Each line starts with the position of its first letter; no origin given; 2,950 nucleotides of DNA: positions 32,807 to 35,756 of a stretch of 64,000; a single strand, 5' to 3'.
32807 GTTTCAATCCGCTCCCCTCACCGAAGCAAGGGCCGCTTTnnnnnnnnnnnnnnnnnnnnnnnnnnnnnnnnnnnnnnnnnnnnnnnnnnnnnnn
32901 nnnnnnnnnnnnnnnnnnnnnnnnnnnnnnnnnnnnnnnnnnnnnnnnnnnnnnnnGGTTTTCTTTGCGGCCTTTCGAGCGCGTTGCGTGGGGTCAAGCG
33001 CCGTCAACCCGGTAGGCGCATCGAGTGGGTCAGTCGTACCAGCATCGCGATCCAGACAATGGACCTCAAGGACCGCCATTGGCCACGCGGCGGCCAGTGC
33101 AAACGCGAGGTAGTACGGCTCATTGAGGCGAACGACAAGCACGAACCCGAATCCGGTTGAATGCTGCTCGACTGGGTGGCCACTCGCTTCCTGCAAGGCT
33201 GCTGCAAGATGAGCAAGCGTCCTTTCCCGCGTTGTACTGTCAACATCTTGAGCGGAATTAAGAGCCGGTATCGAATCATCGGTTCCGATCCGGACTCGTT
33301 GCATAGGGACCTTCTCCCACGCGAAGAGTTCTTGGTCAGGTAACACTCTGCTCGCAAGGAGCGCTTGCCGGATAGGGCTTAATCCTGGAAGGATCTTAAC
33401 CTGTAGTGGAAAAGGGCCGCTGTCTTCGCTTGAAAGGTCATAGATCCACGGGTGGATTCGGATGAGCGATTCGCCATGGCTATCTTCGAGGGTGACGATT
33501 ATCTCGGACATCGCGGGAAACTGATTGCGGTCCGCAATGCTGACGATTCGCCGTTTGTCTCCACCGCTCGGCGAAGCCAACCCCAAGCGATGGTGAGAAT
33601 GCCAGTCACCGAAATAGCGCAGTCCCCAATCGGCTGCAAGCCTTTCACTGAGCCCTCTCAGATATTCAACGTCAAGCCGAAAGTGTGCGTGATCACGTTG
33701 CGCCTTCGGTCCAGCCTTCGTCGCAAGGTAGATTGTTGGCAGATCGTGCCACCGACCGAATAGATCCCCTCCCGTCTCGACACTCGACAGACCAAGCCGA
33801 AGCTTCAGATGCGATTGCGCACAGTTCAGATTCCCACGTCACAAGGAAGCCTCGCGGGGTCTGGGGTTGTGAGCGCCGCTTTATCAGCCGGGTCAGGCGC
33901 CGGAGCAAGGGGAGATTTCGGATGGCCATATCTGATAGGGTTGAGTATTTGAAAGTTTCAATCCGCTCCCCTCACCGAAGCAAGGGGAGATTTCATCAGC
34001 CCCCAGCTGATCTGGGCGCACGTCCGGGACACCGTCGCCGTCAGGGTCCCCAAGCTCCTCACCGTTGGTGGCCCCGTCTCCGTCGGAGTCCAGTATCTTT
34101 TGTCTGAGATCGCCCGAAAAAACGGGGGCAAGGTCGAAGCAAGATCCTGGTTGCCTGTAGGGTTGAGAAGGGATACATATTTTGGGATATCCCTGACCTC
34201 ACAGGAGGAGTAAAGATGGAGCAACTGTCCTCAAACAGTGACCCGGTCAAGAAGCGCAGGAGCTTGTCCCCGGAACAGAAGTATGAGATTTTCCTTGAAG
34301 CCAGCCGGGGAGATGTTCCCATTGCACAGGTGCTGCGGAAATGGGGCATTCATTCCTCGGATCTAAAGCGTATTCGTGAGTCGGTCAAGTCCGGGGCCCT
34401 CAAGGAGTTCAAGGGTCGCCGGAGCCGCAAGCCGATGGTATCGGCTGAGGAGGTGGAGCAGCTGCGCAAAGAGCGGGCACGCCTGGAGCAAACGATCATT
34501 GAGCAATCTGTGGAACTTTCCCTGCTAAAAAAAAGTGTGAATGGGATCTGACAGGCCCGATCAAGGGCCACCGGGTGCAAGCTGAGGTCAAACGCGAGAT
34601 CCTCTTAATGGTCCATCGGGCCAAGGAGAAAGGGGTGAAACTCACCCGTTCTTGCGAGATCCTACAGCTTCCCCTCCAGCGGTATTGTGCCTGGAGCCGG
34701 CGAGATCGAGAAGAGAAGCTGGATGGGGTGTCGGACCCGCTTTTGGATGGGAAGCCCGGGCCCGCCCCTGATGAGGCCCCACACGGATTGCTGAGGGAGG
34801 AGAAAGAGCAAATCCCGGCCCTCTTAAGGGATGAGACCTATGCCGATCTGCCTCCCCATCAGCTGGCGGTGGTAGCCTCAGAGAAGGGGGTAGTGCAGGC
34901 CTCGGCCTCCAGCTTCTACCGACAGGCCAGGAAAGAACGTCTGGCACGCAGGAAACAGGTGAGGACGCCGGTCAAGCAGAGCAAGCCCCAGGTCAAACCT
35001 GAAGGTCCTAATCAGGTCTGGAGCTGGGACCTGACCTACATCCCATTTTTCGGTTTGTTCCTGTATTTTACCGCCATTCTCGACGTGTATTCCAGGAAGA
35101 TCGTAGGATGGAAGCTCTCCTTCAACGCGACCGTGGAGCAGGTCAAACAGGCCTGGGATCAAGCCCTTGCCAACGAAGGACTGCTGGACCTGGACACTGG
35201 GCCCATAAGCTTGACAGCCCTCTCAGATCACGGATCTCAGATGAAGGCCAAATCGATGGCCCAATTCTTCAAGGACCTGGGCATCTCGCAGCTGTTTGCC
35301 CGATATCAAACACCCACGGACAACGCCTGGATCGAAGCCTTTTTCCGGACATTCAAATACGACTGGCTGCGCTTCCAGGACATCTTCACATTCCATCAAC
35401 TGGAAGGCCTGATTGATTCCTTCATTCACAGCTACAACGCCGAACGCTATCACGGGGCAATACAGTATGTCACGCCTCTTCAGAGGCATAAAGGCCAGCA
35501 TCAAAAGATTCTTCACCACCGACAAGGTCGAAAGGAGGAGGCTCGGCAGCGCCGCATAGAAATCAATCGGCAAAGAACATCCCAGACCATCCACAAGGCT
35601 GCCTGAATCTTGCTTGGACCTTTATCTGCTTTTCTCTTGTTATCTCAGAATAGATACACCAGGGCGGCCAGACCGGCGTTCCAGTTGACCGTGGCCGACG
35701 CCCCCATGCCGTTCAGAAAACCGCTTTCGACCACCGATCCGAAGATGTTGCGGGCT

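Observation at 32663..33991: Orphan CRISPR array split inside a repeat by a ~1.06-kb insert, with a 12-nt duplication of repeat sequence at the borders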

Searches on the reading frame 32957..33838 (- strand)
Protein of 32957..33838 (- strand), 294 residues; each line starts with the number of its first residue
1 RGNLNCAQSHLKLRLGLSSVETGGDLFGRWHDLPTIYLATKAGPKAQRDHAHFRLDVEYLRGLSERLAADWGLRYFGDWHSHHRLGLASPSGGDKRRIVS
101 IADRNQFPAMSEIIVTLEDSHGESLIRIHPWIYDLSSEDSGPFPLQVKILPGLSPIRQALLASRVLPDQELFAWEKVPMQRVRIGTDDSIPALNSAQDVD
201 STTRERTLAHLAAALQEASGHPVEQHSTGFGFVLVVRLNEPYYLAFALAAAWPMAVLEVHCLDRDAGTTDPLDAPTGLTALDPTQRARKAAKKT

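Call 17: find_homologous_proteins(query=window:32957-33838:-)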
Query seq(294 aa) (294 aa): 588 proteins with E <= 0.001 among 8000 candidates; the best 120 are listed.
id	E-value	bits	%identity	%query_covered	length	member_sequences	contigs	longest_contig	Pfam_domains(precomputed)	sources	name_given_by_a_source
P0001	7.2e-159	546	92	90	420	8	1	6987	PF01381.29,PF13560.13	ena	-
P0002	6.2e-152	523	87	90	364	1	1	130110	-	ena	-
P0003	4.1e-132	458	76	90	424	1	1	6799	PF01381.29,PF13560.13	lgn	-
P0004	5.1e-132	458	75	90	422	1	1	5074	PF01381.29,PF13560.13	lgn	-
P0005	6.0e-130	451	72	90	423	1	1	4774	PF01381.29,PF13560.13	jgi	jgi:transcriptional regulator with XRE-family HTH domain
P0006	9.9e-130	450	72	94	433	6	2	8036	PF01381.29,PF13560.13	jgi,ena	jgi:transcriptional regulator with XRE-family HTH domain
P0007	5.2e-129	448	69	96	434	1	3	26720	PF01381.29,PF13560.13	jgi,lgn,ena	-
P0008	8.1e-129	447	69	96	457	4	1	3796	PF12844.14,PF01381.29,PF13560.13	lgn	-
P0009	8.2e-129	447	73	90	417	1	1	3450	PF12844.14,PF01381.29,PF13560.13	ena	-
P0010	3.9e-128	445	68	94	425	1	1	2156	PF01381.29,PF13560.13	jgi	jgi:transcriptional regulator with XRE-family HTH domain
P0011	4.3e-128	445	74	90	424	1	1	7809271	PF01381.29,PF13560.13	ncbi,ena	-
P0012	1.1e-127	444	68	96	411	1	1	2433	PF01381.29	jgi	jgi:transcriptional regulator with XRE-family HTH domain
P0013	6.7e-127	441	74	90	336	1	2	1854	-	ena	-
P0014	9.3e-127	441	69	94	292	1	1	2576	-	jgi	jgi:hypothetical protein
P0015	9.5e-127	441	69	94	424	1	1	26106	PF01381.29,PF13560.13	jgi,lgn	jgi:transcriptional regulator with XRE-family HTH domain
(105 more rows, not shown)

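Call 19: find_encoding_contigs(protein=P0001, flank=10000, max_places=4)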
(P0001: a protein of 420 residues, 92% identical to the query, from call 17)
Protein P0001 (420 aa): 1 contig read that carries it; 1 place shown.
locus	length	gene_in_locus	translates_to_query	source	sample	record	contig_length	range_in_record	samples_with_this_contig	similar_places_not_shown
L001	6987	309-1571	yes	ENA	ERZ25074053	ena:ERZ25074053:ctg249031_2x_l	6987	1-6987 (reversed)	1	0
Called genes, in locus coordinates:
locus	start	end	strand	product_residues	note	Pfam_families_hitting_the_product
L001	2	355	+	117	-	?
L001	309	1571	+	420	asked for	PF01381:HTH_3, PF13560:HTH_31 (weak)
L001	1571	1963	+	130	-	-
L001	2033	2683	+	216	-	-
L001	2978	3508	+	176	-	-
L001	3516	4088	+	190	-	PF18144:SMODS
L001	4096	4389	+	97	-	-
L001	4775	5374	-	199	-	PF01526:DDE_Tnp_Tn3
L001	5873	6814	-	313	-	-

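Call 20: find_encoding_contigs(protein=P0002, flank=10000, max_places=4)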
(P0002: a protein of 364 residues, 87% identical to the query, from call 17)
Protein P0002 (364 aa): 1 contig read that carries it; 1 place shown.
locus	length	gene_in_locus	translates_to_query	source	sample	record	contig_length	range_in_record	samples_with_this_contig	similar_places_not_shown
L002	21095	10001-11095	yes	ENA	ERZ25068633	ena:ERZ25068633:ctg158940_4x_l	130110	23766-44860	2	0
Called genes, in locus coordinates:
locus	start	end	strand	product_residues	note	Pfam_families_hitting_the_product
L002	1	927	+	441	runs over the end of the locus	PF13416:SBP_bac_8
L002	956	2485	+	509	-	PF00149:Metallophos, PF02872:5_nucleotid_C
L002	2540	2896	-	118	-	PF07883:Cupin_2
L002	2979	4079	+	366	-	PF04055:Radical_SAM, PF06969:HemN_C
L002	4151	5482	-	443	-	PF01554:MatE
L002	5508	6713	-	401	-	PF12146:Hydrolase_4, PF12697:Abhydrolase_6, PF00561:Abhydrolase_1, PF02566:OsmC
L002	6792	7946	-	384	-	PF00155:Aminotran_1_2, PF01041:DegT_DnrJ_EryC1 (weak), PF12897:Asp_aminotransf (weak)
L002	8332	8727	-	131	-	PF00334:NDK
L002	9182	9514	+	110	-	PF00581:Rhodanese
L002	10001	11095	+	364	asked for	-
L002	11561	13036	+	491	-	PF00899:ThiF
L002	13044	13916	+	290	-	PF18144:SMODS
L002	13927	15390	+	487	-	PF14130:Cap4_nuclease (weak), PF18145:SAVED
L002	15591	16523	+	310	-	PF01555:N6_N4_Mtase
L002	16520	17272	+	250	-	-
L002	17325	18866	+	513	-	PF18145:SAVED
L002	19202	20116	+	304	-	PF03400:DDE_Tnp_IS1 (faint)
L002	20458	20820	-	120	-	PF00872:Transposase_mut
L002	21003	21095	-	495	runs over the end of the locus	PF00528:BPD_transp_1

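Call 51: search_protein_families(library=padloc, proteins=[P0001, L002:11561-13036:+, L002:13044-13916:+, L002:13927-15390:+, L001:1571-1963:+, L001:2033-2683:+, L001:2978-3508:+, L001:3516-4088:+], max_evalue=0.001)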
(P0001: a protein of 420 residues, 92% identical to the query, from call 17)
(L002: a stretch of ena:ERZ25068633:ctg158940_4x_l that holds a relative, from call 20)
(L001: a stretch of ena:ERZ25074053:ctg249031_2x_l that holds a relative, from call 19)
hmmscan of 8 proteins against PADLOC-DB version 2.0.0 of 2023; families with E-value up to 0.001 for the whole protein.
P0001 (420 aa): 13 families
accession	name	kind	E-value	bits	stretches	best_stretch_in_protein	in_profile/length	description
PDLC02926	HTH_VI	-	1.7e-10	39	1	4-63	2-61/92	-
PDLC04142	capH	-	4.4e-10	38.6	1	3-90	6-80/103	capH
PDLC00895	JAB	-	1.5e-09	35.7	1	132-253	25-145/162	JAB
PDLC00891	JAB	-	4.4e-09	34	1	135-233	30-127/159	JAB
PDLC00889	JAB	-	5.6e-09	33.8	1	134-236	36-139/168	JAB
PDLC00890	JAB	-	7.6e-08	30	1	136-228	29-123/157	JAB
PDLC00898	JAB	-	1.1e-06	26.4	1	134-225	35-125/162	JAB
PDLC00904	JAB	-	7.7e-06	23.9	1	131-204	19-93/170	JAB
PDLC03954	RmrA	-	5.8e-05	20.2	1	5-67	12-74/380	-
PDLC00902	JAB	-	9.5e-05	20.1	1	135-234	33-135/159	JAB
PDLC03312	MTase_II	-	0.00012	17.9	1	4-77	61-134/1344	Type II methyltransferase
PDLC03665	Control_protein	-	0.00019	19.6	1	6-62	11-68/77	control protein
PDLC03949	RmrA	-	0.00019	18.4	1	8-66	7-65/363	-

L002:11561-13036:+ (491 aa): 30 families (the best 25 are shown)
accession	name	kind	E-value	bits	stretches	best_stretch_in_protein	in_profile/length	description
PDLC00829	E1-E2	-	1.2e-29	101.7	1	174-352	146-326/426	E1-E2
PDLC00828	E1-E2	-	1e-27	95.5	1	192-352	170-330/431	E1-E2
PDLC00855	E1-E2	-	3.2e-23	80.6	1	138-403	246-514/579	E1-E2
PDLC00847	E1-E2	-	8.7e-19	65.3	1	192-336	281-420/523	E1-E2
PDLC00836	E1-E2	-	4.3e-18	63.2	1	192-312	336-456/602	E1-E2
PDLC00837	E1-E2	-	2.2e-17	61.1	1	195-363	323-497/593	E1-E2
PDLC00832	E1-E2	-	2.3e-16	57.1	1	191-302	332-442/588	E1-E2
PDLC00844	E1-E2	-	1.1e-15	55.3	1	191-304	270-383/489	E1-E2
PDLC00850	E1-E2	-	1.9e-15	54.3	1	196-314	313-430/566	E1-E2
PDLC00851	E1-E2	-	1.6e-13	48.3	1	194-298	237-340/491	E1-E2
PDLC00856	E1-E2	-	1.9e-13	47.8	1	184-274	309-399/573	E1-E2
PDLC00849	E1-E2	-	2.8e-12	44.1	1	182-272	321-408/582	E1-E2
PDLC00848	E1-E2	-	6e-12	42.6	1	195-295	372-471/607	E1-E2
PDLC00840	E1-E2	-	5.3e-11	40.2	1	191-309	207-325/458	E1-E2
PDLC00835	E1-E2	-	6.8e-11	39.2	1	188-316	365-490/778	E1-E2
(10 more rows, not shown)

L002:13044-13916:+ (290 aa): 37 families (the best 25 are shown)
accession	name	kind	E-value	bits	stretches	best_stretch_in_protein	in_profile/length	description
PDLC00822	Cyclase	-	1.7e-87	292.2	2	128-288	181-342/375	oligonucleotide-cyclase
PDLC00773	Cyclase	-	8.7e-63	210.9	1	6-289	6-295/334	oligonucleotide-cyclase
PDLC00810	Cyclase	-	4.5e-44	149.3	1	2-286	3-294/335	oligonucleotide-cyclase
PDLC00798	Cyclase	-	7.2e-43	145.3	1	3-286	3-293/344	oligonucleotide-cyclase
PDLC00823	Cyclase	-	1e-34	118.5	1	7-288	9-281/285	oligonucleotide-cyclase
PDLC00793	Cyclase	-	1e-28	98.8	1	12-290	13-299/462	oligonucleotide-cyclase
PDLC00787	Cyclase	-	3.1e-27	93.8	1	14-288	15-301/333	oligonucleotide-cyclase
PDLC00809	Cyclase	-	3e-26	90.7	1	7-288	8-292/295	oligonucleotide-cyclase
PDLC00818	Cyclase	-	3.5e-22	77.3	2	124-289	140-293/322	oligonucleotide-cyclase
PDLC00808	Cyclase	-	1e-20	72.3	1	45-288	51-322/325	oligonucleotide-cyclase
PDLC00803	Cyclase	-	2.9e-19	67.7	1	21-262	22-244/253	oligonucleotide-cyclase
PDLC00780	Cyclase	-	3.7e-19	67.1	2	7-148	13-174/388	oligonucleotide-cyclase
PDLC00802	Cyclase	-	7.1e-19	66.2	1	96-288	137-328/332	oligonucleotide-cyclase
PDLC00786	Cyclase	-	9.9e-18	62.5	1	3-288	3-291/293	oligonucleotide-cyclase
PDLC00796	Cyclase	-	1.5e-16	58.7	1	6-288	6-284/432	oligonucleotide-cyclase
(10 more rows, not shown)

L002:13927-15390:+ (487 aa): 17 families
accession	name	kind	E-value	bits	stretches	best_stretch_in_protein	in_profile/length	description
PDLC00744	Effector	-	1.8e-179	595.9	1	1-487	1-495/495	Endonuclease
PDLC02007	SAVED3--SAVED_PDDEXK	-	3.2e-49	166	1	202-487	200-484/485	-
PDLC00748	Effector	-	6.6e-33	112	1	22-475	17-461/473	Endonuclease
PDLC00750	Effector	-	6e-32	109.1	1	13-486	3-464/465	Endonuclease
PDLC02006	SAVED3--SAVED_PDDEXK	-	3e-30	103.4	1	14-483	4-460/463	-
PDLC02012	SAVED5--SAVED_TIR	-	1.1e-28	98.4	1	166-476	102-379/404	-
PDLC02005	SAVED3--SAVED_PDDEXK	-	1.4e-22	77.9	1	228-484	227-480/483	-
PDLC00741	Effector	-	1.2e-21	74.9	1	248-476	250-476/489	Endonuclease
PDLC02004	SAVED3--SAVED_PDDEXK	-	2.1e-20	71.3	1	211-474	213-474/490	-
PDLC00737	Effector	-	5.5e-20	69.8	1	210-474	221-489/506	Endonuclease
PDLC00752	Effector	-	1.4e-16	58.4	1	267-475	282-491/508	Endonuclease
PDLC00728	Effector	-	8.3e-08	29.6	0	280-366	197-280/432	TIR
PDLC02008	SAVED4--SAVED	-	2.1e-06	26.4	1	429-483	43-97/104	-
PDLC00727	Effector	-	6e-06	23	0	420-476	507-562/590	TIR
PDLC01996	SAVED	-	1.2e-05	23.5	1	272-334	59-118/145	-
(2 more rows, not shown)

L001:1571-1963:+ (130 aa): 0 families

L001:2033-2683:+ (216 aa): 0 families

L001:2978-3508:+ (176 aa): 0 families

L001:3516-4088:+ (190 aa): 33 families (the best 25 are shown)
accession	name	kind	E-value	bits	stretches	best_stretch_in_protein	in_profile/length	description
PDLC00822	Cyclase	-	3.7e-50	169.3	2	1-121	1-125/375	oligonucleotide-cyclase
PDLC00773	Cyclase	-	1.1e-35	121.8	1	6-178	6-183/334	oligonucleotide-cyclase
PDLC00810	Cyclase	-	9.7e-32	108.7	1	2-175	3-182/335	oligonucleotide-cyclase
PDLC00823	Cyclase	-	9.8e-28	95.6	1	7-175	9-175/285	oligonucleotide-cyclase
PDLC00798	Cyclase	-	2.5e-25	87.6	1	3-177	3-182/344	oligonucleotide-cyclase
PDLC00809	Cyclase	-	1.7e-23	81.7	1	7-177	8-186/295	oligonucleotide-cyclase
PDLC00803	Cyclase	-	3.4e-16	57.7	1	18-177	20-167/253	oligonucleotide-cyclase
PDLC00786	Cyclase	-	8e-15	53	1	3-178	3-187/293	oligonucleotide-cyclase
PDLC00818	Cyclase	-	5.3e-14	50.5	2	3-74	3-70/322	oligonucleotide-cyclase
PDLC00796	Cyclase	-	2.9e-13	48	1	4-177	4-182/432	oligonucleotide-cyclase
PDLC00776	Cyclase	-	8e-13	46.4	1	6-175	8-176/287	oligonucleotide-cyclase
PDLC00793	Cyclase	-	1.1e-12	45.9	1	6-176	6-183/462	oligonucleotide-cyclase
PDLC00820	Cyclase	-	1.4e-12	45.6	1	9-176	9-181/324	oligonucleotide-cyclase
PDLC00792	Cyclase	-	2.7e-12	44.6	1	1-177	1-183/236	oligonucleotide-cyclase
PDLC00787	Cyclase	-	1.1e-11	42.7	1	7-177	7-185/333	oligonucleotide-cyclase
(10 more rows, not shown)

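Call 80: find_related_loci(query=P0001, collection=viral_contigs, flank=6000)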
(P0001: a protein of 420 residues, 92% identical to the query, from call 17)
Query P0001 (420 aa) in viral_contigs; peptide patterns used: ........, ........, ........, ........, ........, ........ (x = any residue, [..] = any of these).
6 stretches matched a pattern; 1 encode a relative of the query (tblastn E <= 1e-3); 1 distinct loci.
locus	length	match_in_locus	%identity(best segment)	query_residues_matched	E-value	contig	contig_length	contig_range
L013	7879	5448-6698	59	1-417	1e-170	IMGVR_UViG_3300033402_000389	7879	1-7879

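Call 82: search_protein_families(library=pfam, proteins=[L013:65-895:+, L013:1203-2702:+, L013:2775-3344:+, L013:3341-5056:+, L013:5448-6722:+, L013:6661-7173:+], max_evalue=0.001)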
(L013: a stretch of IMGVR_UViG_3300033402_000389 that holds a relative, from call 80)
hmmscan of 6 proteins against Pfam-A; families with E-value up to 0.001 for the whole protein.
L013:65-895:+ (276 aa): 1 family
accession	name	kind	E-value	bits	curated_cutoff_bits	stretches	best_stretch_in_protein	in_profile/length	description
PF17289.8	Terminase_6C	-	2e-20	73.8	22.6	1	118-260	2-152/155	Terminase RNaseH-like domain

L013:1203-2702:+ (499 aa): 1 family
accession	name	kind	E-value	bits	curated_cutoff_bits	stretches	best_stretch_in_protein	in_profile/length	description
PF17289.8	Terminase_6C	-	1.6e-17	64.4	22.6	1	321-464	2-153/155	Terminase RNaseH-like domain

L013:2775-3344:+ (189 aa): 1 family
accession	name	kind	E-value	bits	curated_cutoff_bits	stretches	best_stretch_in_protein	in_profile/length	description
PF11149.13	DUF2924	-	1.8e-44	151.8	31.2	1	47-181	2-135/135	Protein of unknown function (DUF2924)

L013:3341-5056:+ (571 aa): 3 families
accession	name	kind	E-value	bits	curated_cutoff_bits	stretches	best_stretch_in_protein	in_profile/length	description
PF00239.26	Resolvase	-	3.8e-38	131.3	23.3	1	8-160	2-145/145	Resolvase, N terminal domain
PF07508.19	Recombinase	-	4.7e-10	40.1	21.1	1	181-275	2-101/102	Recombinase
PF17762.8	HTH_ParB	-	0.0006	20.4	22.6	0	495-542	13-60/102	ParB HTH domain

L013:5448-6722:+ (424 aa): 2 families
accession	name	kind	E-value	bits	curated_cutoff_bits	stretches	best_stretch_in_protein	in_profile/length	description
PF01381.28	HTH_3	-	2.4e-12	47.1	23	1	8-62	1-55/55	Helix-turn-helix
PF13560.12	HTH_31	-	3.3e-09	37.4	27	1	3-64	1-63/64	Helix-turn-helix domain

L013:6661-7173:+ (170 aa): 0 families

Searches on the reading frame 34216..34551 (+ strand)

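Call 8: search_protein_families(library=pfam, proteins=[window:34216-34551:+], max_evalue=0.1)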
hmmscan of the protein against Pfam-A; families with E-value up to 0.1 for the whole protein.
window:34216-34551:+ (111 aa): 2 families
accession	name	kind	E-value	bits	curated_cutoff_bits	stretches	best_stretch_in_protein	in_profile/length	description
PF01527.26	HTH_Tnp_1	-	0.0002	22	24.1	1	12-86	2-73/75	Transposase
PF01166.23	TSC22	-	0.059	14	30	0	78-108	14-44/57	TSC-22/dip/bun family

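Call 9: search_protein_families(library=ncbifam, proteins=[window:34216-34551:+], max_evalue=0.1)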
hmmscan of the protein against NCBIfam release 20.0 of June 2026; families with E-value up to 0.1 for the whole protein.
window:34216-34551:+ (111 aa): 2 families
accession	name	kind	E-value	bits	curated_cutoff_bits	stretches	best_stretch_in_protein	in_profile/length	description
NF033516.0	transpos_IS3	equivalog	4.3e-07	29.5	160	1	20-107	1-81/369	IS3 family transposase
NF047595.1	IS66_ISRel24_TnpA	equivalog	0.00044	20.8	74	1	13-58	1-46/113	IS66-like element accessory protein TnpA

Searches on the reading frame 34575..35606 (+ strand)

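Call 8: search_protein_families(library=pfam, proteins=[window:34575-35606:+], max_evalue=0.1)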
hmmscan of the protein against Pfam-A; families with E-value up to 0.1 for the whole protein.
window:34575-35606:+ (343 aa): 3 families
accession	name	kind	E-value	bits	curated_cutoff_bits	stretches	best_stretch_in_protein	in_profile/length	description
PF00665.32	rve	-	1.4e-20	73.9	32.6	1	143-247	2-102/102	Integrase core domain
PF13683.12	rve_3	-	5.4e-13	48.9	26.5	1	236-301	2-67/67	Integrase core domain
PF13333.12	rve_2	-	1e-06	29.2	22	1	254-303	1-50/56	Integrase core domain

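Call 9: search_protein_families(library=ncbifam, proteins=[window:34575-35606:+], max_evalue=0.1)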
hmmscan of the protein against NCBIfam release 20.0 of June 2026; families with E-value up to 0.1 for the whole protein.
window:34575-35606:+ (343 aa): 4 families
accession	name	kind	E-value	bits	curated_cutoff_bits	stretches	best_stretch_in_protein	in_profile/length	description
NF033516.0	transpos_IS3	equivalog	1.5e-50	172.5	160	1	12-304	93-368/369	IS3 family transposase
NF033577.2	transpos_IS481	equivalog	1.7e-32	113.1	224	1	11-304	4-283/284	IS481 family transposase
NF006918.0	PRK09409.1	subfamily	7.9e-07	28.9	597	1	104-303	82-283/301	IS2 transposase TnpB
NF033546.1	transpos_IS21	equivalog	0.00056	19.5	160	1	226-306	203-283/294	IS21 family transposase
